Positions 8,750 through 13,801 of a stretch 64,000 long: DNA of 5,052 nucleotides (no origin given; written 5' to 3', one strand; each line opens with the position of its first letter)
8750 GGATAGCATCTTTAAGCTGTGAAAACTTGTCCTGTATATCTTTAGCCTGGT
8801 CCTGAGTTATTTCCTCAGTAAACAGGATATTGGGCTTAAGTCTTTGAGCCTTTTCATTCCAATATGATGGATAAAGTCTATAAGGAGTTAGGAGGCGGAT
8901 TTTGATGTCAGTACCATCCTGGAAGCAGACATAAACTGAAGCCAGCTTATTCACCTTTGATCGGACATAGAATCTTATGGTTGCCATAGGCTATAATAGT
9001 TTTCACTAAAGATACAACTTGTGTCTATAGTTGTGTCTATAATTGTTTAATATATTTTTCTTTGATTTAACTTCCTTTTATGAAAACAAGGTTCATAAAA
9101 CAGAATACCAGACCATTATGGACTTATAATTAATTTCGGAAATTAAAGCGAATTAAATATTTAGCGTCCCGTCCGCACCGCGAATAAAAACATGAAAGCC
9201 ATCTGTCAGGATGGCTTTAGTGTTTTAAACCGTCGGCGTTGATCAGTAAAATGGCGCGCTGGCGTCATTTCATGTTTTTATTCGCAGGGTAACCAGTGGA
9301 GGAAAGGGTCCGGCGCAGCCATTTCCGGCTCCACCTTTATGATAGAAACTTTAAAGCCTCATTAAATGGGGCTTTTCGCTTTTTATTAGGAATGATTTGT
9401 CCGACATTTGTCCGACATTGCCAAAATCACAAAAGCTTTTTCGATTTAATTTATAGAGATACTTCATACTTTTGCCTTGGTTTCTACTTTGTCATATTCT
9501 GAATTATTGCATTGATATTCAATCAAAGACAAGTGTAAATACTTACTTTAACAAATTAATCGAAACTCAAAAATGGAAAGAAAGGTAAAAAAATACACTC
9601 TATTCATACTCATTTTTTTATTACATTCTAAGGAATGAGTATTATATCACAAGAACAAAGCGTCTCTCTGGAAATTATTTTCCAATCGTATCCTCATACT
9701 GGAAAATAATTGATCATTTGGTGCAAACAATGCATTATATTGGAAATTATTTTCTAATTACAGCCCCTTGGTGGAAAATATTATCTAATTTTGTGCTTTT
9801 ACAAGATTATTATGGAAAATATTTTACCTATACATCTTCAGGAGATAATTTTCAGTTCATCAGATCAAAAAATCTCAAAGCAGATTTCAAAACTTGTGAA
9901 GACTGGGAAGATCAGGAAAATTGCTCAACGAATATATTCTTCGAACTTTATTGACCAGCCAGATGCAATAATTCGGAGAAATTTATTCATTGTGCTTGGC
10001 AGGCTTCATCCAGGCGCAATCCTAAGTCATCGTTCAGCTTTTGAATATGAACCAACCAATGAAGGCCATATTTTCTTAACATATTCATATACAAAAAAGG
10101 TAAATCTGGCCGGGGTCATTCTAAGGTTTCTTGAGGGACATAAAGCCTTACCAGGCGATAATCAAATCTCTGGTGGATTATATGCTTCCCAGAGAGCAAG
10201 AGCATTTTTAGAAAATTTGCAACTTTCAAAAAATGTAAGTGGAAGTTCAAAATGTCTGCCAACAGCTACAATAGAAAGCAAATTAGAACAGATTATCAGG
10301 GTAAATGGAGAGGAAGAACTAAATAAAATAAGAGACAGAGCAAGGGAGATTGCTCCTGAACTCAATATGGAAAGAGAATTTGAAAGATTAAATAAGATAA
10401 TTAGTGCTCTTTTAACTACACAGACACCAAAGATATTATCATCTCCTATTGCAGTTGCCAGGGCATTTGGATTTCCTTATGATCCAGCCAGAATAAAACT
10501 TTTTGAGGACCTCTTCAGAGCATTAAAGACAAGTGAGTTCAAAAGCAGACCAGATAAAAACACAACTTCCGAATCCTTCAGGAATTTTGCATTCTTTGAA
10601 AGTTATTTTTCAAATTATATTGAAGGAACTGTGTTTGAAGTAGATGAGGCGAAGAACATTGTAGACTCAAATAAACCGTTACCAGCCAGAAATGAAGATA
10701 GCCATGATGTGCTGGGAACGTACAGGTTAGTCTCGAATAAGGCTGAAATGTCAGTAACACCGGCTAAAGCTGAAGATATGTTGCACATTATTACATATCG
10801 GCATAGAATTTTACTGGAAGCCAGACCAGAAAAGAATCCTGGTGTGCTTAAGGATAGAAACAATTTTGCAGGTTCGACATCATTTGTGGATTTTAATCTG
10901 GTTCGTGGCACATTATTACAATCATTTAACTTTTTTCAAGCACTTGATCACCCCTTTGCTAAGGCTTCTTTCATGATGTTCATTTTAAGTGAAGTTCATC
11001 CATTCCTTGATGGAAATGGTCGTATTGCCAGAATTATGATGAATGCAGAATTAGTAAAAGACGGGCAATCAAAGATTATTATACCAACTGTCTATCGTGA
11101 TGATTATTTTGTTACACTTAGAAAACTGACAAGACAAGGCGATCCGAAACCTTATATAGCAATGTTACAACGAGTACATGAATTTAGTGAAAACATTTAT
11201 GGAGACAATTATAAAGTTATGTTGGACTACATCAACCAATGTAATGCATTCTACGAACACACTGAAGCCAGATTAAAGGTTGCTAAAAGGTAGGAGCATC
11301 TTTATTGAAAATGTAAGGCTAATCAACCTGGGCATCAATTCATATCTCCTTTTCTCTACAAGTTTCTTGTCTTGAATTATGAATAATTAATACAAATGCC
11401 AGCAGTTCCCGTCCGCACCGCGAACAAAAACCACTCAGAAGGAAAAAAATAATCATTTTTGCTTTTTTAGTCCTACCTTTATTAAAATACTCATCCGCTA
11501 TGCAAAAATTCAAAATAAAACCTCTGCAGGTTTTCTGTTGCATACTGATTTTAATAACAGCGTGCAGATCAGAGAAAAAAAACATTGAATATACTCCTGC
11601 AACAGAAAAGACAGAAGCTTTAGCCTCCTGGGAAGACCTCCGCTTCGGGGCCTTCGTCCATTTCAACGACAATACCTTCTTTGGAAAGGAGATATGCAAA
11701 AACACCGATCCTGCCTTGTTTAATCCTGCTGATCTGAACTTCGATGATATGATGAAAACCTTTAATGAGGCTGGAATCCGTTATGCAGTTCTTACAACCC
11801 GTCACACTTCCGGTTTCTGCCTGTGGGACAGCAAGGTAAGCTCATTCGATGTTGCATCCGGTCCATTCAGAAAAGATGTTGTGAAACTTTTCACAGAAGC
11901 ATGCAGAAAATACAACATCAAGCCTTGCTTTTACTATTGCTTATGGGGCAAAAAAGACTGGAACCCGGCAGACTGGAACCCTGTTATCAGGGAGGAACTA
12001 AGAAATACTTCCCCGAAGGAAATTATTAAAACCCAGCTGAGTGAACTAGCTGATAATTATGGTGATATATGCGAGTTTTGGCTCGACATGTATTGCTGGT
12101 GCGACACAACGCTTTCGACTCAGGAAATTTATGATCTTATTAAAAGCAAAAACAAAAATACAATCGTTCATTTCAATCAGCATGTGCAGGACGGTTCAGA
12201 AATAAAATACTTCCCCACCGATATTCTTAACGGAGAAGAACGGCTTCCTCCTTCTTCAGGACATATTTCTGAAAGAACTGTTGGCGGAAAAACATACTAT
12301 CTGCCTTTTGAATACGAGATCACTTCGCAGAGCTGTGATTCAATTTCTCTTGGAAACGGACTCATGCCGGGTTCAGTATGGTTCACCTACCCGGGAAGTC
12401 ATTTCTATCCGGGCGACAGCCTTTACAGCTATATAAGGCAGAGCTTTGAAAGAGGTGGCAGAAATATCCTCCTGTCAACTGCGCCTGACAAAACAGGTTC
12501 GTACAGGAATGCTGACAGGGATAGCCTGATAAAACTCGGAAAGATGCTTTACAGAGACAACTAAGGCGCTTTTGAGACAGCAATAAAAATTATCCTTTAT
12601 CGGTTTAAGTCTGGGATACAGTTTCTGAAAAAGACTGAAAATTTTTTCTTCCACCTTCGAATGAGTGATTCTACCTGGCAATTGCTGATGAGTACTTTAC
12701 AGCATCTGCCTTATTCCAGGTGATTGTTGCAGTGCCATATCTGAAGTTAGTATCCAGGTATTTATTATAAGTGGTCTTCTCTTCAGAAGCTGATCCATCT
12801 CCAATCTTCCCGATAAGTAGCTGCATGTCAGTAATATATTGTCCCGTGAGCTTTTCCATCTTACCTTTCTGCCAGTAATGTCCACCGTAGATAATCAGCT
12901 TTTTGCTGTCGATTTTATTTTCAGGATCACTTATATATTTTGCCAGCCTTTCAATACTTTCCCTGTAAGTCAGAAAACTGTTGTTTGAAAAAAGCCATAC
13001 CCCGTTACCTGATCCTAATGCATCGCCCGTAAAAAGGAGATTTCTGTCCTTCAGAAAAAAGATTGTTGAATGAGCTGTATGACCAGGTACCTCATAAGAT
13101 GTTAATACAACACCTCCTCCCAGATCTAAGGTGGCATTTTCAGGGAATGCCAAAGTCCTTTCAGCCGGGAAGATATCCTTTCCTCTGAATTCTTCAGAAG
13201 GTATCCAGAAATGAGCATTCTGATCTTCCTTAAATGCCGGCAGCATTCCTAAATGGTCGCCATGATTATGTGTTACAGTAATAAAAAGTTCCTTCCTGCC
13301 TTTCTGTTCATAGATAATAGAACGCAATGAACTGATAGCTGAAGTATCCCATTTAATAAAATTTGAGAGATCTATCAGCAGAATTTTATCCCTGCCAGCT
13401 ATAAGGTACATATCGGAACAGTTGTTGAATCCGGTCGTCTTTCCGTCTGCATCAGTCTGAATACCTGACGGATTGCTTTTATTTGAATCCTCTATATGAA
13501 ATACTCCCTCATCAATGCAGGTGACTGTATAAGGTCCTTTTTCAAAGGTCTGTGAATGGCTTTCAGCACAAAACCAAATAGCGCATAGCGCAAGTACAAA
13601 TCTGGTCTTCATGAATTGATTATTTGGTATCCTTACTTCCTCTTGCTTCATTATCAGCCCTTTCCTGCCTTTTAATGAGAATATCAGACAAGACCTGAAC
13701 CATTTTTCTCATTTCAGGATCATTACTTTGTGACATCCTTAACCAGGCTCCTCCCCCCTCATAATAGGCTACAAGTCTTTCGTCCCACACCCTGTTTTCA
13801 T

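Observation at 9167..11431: Tandem island architecture: an integrase-less Fic module bracketed by 25-bp repeats next to the integrase end of the larger island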

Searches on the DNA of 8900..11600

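Call 8: search_rna_families(source=window, start=8900, end=11600, threshold=evalue, max_evalue=10)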
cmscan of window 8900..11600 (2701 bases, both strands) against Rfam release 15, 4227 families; matches with E-value up to 10: 5.
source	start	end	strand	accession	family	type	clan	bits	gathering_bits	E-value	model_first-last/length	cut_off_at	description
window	9800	9899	+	RF00205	snoR41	Gene; snRNA; snoRNA; CD-box;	CL00068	25.2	40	0.19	1-97/97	no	Small nucleolar RNA R41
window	9259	9381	+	RF01859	Phe_leader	Cis-reg; leader;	-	21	55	2.4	1-125/125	no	Phenylalanine leader peptide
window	9491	9537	+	RF02109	DLEU2_5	Gene; lncRNA;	-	17.6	40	9.6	1-84/84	no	Deleted in lymphocytic leukemia 2 conserved region 5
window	11230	11314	-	RF00584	SNORD105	Gene; snRNA; snoRNA; CD-box;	CL00075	16.6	45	6.4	1-87/87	no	Small nucleolar RNA SNORD105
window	10320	10386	+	RF02158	NPPA-AS1_3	Gene; lncRNA;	-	15.2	55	2.8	1-108/108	no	NPPA antisense RNA 1 conserved region 3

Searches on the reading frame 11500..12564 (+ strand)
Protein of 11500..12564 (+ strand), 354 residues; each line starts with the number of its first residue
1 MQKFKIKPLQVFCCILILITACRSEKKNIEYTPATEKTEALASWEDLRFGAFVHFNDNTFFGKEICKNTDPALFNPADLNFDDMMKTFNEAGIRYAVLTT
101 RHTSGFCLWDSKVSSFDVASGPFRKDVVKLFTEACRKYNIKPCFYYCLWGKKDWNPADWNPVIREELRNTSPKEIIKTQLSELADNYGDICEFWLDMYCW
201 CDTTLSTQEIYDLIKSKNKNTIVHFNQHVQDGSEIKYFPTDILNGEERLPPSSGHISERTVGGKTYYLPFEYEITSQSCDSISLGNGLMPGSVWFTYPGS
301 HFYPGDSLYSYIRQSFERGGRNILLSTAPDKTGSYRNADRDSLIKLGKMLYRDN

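Call 9: search_protein_families(library=pfam, proteins=[window:11500-12564:+], max_evalue=0.01)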
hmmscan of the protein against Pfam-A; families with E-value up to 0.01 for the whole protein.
window:11500-12564:+ (354 aa): 1 family
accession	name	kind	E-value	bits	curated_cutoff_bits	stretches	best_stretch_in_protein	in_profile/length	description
PF01120.23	Alpha_L_fucos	-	4e-31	109.2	25.2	1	73-350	88-340/345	Alpha-L-fucosidase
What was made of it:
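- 11500..12564 (+): Alpha-L-fucosidase, the first core gene on the right flank. Pfam Alpha_L_fucos (call 9).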

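Call 21: find_related_loci(query=window:11500-12564:+, collection=genome_contigs, flank=10000)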
Query window:11500-12564:+ (354 aa) in genome_contigs; peptide patterns used: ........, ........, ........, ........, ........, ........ (x = any residue, [..] = any of these).
71 stretches matched a pattern; 41 encode a relative of the query (tblastn E <= 1e-3); 41 distinct loci.
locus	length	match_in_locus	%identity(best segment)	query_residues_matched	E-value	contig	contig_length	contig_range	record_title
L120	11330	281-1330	96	1-350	0e+0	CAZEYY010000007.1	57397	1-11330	MAG TPA_asm: uncultured Rikenellaceae bacterium isolate SRP220891_co4_37 genome assembly, contig: NODE_806_length_57397_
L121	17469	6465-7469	80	14-349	0e+0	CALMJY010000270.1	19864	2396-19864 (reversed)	MAG TPA_asm: uncultured Bacteroidetes bacterium isolate SRR5215466_bin.21_CONCOCT_v1.1_MAG genome assembly, contig: ERZ7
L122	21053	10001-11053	68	1-351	1e-169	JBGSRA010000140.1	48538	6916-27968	MAG: Draconibacterium sp. isolate JTS-AC346 k141_4374975, whole genome shotgun sequence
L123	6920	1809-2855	67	5-351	8e-169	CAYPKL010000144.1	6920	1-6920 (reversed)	MAG TPA_asm: uncultured Rikenellaceae bacterium isolate binchicken_co255_353 genome assembly, contig: k141_2581969, whol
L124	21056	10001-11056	67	5-351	3e-168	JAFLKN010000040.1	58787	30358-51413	MAG: Prolixibacteraceae bacterium isolate LaCa_MAG_6 c_000000000927, whole genome shotgun sequence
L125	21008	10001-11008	69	16-351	1e-167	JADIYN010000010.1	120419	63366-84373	MAG: Draconibacterium sp. isolate AalE_18-Q3-R2-46_BATAC.180 tig00007269-10-1199080, whole genome shotgun sequence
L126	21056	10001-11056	67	4-351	1e-167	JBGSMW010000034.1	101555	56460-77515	MAG: Draconibacterium sp. isolate JTS-AC24 k141_358108, whole genome shotgun sequence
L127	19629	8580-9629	66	4-352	2e-166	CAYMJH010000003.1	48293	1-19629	MAG TPA_asm: uncultured Bacteroidales bacterium isolate SRP192927_co7_187 genome assembly, contig: NODE_1010_length_4829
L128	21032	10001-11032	68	11-353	8e-166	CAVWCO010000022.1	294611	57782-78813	MAG: uncultured Bacteroidales bacterium isolate MFD03899.bin.2.192 genome assembly, contig: contig_5753, whole genome sh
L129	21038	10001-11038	67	6-352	2e-165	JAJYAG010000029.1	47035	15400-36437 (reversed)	MAG: Bacteroidetes bacterium isolate BP8.bin14 NODE_904_length_47035_cov_1.469174, whole genome shotgun sequence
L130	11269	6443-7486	66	1-350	3e-164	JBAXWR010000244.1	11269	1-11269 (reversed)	MAG: Mariniphaga sp. isolate ELA718 MAG718_244, whole genome shotgun sequence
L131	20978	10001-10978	72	24-350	3e-163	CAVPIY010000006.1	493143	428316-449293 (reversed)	MAG: uncultured Bacteroidales bacterium isolate MFD00032.bin.1.201 genome assembly, contig: contig_25998, whole genome s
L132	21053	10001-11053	66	1-351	3e-163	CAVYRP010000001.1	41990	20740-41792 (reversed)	MAG: uncultured Bacteroidetes bacterium isolate MFD05942.bin.2.234 genome assembly, contig: contig_106776, whole genome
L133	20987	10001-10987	69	26-353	7e-163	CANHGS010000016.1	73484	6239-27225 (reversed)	MAG: Bacteroidetes bacterium isolate RE-23may17-862 genome assembly, contig: RE-23may17-C462, whole genome shotgun seque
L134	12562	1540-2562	66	11-353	1e-161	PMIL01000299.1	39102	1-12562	MAG: Bacteroidales bacterium isolate fen_956 73.20120600_E3D.46_contig_31278, whole genome shotgun sequence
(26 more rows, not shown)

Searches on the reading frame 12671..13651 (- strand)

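Call 9: search_protein_families(library=pfam, proteins=[window:12671-13651:-], max_evalue=0.01)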
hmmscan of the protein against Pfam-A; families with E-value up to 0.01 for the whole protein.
window:12671-13651:- (326 aa): 1 family
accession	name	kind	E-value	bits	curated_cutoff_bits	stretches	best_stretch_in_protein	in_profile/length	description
PF00753.33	Lactamase_B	-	1.6e-13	51.5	22.7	1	80-237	7-185/196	Metallo-beta-lactamase superfamily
